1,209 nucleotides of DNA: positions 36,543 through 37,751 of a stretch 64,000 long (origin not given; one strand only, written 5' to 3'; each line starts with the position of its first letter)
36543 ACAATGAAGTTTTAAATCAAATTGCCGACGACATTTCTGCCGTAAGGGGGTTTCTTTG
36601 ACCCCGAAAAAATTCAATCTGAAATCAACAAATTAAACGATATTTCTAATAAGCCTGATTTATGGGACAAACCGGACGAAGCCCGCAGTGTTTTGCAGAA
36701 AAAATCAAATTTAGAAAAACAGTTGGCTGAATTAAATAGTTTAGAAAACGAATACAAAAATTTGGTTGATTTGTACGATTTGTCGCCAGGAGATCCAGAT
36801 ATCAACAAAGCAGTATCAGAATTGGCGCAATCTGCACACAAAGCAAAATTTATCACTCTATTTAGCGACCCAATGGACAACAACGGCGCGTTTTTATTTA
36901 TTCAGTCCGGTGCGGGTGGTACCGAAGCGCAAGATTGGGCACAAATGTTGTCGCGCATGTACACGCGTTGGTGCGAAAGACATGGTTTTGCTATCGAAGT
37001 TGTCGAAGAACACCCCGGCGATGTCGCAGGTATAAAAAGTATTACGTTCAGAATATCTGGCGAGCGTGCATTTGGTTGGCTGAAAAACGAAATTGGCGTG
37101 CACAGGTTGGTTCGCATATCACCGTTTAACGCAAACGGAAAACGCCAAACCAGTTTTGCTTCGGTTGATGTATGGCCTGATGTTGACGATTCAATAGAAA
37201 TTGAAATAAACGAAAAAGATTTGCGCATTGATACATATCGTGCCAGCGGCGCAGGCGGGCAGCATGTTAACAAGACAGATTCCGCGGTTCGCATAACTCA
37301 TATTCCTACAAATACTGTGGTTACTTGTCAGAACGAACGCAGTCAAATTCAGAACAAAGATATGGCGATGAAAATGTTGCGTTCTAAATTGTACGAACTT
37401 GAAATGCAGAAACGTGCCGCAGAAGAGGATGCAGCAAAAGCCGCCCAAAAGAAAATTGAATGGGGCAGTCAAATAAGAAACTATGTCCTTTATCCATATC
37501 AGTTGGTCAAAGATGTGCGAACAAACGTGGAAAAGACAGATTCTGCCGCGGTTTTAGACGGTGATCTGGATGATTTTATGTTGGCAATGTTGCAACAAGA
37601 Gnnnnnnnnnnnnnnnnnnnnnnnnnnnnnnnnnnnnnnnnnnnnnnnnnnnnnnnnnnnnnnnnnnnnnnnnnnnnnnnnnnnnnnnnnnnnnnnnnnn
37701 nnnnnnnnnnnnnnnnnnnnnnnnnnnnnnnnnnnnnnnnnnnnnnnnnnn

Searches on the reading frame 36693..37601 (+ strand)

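Call 17: search_protein_families(library=pfam, proteins=[window:36693-37601:+], max_evalue=0.001)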
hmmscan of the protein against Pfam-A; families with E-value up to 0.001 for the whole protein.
window:36693-37601:+ (303 aa): 2 families
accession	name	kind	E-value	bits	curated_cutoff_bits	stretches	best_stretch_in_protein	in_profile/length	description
PF03462.23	PCRF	-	6.5e-47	160.3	24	1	2-158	29-194/194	PCRF domain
PF00472.26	RF-1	-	7.9e-45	152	35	1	167-276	2-116/116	RF-1 domain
